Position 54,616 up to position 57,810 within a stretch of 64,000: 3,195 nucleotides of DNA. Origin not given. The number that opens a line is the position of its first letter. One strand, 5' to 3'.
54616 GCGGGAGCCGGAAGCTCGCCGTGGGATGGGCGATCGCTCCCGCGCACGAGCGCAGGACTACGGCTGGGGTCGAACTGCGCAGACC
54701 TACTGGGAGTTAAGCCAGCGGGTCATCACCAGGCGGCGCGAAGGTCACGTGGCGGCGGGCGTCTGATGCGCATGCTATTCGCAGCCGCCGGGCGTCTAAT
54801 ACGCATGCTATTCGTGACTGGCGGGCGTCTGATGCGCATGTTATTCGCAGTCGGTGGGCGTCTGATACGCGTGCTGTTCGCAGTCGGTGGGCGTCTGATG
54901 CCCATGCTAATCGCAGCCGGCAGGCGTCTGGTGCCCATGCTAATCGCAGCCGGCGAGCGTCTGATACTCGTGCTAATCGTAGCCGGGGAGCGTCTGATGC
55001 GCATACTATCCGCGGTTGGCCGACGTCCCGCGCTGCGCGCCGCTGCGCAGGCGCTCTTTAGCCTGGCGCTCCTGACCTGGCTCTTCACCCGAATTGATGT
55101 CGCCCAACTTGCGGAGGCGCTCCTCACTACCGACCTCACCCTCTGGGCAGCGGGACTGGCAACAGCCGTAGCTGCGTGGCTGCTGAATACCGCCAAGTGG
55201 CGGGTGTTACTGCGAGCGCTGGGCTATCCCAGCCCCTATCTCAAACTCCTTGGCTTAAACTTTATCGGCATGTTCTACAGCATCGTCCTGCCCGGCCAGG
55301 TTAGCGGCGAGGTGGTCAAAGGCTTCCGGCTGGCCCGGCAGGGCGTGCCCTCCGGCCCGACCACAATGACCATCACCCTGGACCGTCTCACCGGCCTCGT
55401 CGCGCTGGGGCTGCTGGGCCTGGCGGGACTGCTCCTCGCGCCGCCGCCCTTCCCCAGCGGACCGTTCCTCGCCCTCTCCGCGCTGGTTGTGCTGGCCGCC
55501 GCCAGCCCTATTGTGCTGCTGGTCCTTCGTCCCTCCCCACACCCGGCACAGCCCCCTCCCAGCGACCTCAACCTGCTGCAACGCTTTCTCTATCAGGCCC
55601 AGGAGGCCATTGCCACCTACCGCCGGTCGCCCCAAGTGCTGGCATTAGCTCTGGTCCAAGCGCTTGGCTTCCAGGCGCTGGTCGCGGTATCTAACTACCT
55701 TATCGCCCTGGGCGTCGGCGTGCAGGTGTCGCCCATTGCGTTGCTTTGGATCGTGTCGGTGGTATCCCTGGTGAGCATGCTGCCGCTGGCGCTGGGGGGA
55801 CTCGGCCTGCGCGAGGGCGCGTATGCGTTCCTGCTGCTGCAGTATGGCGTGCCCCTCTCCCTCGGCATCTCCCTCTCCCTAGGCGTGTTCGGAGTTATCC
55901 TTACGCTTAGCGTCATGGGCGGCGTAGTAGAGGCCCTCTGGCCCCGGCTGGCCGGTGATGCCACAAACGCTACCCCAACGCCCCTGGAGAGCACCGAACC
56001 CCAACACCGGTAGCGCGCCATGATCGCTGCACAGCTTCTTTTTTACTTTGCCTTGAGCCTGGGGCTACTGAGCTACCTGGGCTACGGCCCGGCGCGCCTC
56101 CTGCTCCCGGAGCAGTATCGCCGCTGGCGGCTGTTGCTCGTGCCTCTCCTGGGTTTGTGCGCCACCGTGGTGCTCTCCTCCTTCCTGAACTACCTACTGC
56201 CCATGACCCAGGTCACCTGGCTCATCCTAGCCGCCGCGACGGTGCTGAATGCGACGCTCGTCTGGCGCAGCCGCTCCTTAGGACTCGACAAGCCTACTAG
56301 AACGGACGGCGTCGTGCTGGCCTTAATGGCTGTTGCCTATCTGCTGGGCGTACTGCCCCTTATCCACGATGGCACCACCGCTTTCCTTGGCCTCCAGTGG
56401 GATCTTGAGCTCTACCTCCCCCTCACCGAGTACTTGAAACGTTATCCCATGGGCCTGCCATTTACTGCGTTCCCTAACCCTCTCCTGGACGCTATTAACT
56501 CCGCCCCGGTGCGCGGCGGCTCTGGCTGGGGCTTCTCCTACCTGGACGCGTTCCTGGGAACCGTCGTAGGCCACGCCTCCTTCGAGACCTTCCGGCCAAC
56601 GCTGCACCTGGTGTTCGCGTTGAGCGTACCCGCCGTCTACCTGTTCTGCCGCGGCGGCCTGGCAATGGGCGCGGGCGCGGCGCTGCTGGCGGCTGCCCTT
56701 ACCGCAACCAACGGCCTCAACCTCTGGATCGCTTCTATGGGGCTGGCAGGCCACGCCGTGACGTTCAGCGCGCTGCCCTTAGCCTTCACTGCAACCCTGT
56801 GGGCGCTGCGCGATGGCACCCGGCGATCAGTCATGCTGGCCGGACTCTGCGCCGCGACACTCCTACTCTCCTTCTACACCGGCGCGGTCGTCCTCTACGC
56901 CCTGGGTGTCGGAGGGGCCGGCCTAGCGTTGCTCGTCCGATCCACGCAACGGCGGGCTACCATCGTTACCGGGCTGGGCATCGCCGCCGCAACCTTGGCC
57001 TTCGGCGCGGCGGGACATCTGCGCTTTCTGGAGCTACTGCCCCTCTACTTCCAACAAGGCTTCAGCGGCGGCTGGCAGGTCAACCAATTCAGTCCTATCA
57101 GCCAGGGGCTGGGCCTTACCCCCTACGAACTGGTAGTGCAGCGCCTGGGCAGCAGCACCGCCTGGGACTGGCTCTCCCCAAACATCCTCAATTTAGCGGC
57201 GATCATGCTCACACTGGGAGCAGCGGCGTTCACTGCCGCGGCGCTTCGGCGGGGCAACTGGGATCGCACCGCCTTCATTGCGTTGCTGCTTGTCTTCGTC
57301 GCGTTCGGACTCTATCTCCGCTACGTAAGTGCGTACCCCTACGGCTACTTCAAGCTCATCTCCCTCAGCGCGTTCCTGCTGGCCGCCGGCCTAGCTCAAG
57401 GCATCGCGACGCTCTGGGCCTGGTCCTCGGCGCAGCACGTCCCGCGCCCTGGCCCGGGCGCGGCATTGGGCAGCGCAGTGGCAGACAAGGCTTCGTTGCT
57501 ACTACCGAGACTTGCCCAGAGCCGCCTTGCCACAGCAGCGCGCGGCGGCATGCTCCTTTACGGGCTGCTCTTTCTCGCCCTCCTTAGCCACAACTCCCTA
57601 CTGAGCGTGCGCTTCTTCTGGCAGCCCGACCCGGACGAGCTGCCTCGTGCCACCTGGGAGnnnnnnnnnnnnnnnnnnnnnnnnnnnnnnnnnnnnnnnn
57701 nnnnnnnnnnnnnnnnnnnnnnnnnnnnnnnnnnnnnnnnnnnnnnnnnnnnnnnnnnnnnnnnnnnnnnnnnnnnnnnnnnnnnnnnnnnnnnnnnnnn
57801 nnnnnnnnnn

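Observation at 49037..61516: Candidate three-component extracytoplasmic glycosylation module: a GtrB/ArnC-like GT2, a flippase-like protein and two GT-C membrane glycosyltransferases.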

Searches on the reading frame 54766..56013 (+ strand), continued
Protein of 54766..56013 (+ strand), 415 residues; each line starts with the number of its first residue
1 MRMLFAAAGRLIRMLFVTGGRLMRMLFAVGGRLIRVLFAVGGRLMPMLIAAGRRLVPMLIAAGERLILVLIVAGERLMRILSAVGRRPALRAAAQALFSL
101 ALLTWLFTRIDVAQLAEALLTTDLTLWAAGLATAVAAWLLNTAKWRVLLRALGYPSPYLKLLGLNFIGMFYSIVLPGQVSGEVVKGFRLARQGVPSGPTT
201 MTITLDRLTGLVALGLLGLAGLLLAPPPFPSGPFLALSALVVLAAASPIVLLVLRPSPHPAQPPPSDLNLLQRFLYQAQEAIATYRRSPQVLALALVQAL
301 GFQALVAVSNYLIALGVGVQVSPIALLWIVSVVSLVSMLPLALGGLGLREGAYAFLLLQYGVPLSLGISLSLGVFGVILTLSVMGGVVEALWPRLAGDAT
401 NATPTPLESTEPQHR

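Call 88: find_encoding_contigs(protein=P0090, flank=6000, max_places=1)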
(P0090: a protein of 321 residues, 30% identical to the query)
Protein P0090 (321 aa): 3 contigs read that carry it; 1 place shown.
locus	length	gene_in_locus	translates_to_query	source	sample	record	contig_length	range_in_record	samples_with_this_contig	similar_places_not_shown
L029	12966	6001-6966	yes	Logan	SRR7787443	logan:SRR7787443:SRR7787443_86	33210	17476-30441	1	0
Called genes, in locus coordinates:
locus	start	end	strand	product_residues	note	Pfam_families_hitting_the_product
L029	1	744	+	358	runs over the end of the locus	-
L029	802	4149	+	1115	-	-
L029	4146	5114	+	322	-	PF00535:Glycos_transf_2 (faint)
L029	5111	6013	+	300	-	PF00535:Glycos_transf_2, PF13641:Glyco_tranf_2_3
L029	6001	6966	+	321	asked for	PF03706:LPG_synthase_TM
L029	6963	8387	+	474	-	PF13231:PMT_2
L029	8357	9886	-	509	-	-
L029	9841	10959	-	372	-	PF01784:DUF34_NIF3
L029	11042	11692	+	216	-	PF10294:Methyltransf_16, PF13489:Methyltransf_23, PF05175:MTS, PF13847:Methyltransf_31, PF08241:Methyltransf_11, PF08242:Methyltransf_12, PF13649:Methyltransf_25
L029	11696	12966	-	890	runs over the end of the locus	PF28598:PDH_E1_N, PF00456:Transketolase_N, PF17831:PDH_E1_M, PF22613:Transketolase_C_1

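Call 89: find_encoding_contigs(protein=P0118, flank=6000, max_places=1)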
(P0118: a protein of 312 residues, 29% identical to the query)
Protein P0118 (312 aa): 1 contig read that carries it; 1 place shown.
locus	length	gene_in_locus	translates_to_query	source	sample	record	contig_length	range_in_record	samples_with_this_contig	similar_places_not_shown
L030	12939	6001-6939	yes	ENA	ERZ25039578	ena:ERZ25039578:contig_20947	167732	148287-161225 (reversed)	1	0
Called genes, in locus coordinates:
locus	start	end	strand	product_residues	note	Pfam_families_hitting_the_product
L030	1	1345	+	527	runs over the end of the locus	PF13374:TPR_10 (faint), PF07719:TPR_2 (faint), PF00515:TPR_1 (faint), PF17874:TPR_MalT (weak), PF13424:TPR_12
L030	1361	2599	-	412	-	PF01794:Ferric_reduct, PF08022:FAD_binding_8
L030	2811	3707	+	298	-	-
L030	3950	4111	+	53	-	-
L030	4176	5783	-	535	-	-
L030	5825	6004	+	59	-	-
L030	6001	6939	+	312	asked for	PF03706:LPG_synthase_TM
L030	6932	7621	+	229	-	PF01872:RibD_C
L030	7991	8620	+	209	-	-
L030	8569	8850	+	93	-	-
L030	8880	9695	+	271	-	-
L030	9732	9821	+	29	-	-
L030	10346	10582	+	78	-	-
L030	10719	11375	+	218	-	PF04607:RelA_SpoT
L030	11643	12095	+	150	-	PF12680:SnoaL_2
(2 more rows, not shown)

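Call 94: search_protein_families(library=pfam, proteins=[L027:2052-3950:+, L029:802-4146:+], max_evalue=10)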
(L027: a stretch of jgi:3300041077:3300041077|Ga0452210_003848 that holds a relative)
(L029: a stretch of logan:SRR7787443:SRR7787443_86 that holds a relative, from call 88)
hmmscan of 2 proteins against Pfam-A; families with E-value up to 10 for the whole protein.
L027:2052-3950:+ (633 aa): 2 families
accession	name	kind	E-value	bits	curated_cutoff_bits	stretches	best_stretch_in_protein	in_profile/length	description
PF20176.3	DUF6541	-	2.2e-14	53.1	29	1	15-542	1-559/646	Family of unknown function (DUF6541)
PF07760.16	DUF1616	-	0.2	11.2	31.6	1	28-90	42-116/307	Protein of unknown function (DUF1616)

L029:802-4146:+ (1115 aa): 0 families

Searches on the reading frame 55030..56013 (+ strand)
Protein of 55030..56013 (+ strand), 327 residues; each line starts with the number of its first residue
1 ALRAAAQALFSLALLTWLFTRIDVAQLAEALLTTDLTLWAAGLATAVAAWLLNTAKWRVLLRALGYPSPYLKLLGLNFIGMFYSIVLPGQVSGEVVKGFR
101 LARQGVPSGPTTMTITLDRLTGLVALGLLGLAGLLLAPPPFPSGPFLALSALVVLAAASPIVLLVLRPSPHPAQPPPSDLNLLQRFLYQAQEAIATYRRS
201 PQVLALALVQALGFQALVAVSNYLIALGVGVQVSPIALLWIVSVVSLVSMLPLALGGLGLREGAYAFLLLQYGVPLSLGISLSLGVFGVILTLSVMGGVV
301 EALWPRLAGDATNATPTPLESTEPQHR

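Call 40: search_solved_structures(query=window:55030-56013:+, max_evalue=1)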
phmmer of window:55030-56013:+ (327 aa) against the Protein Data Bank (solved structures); distinct sequences matched with E-value up to 1: 0.

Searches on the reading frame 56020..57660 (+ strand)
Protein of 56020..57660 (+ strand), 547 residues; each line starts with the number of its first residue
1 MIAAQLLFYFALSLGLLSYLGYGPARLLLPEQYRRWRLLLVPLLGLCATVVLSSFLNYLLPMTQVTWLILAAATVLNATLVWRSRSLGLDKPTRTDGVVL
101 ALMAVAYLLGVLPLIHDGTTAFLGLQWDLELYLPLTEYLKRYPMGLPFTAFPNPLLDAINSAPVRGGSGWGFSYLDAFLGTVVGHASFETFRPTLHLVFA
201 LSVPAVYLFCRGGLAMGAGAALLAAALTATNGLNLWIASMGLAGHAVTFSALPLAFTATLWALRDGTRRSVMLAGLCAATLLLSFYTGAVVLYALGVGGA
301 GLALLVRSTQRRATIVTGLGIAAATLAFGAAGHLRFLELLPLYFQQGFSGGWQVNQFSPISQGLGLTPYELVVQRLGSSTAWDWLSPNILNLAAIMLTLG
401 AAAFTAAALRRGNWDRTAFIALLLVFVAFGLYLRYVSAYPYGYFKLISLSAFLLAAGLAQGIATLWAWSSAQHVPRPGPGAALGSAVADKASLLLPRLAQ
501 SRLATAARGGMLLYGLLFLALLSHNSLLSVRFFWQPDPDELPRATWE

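Call 94: search_protein_families(library=pfam, proteins=[window:56020-57660:+], max_evalue=10)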
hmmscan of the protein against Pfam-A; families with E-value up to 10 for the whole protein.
window:56020-57660:+ (547 aa): 1 family
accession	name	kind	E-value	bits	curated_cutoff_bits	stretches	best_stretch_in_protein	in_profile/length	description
PF13968.11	DUF4220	-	7.5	6.5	27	1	399-472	43-112/341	Domain of unknown function (DUF4220)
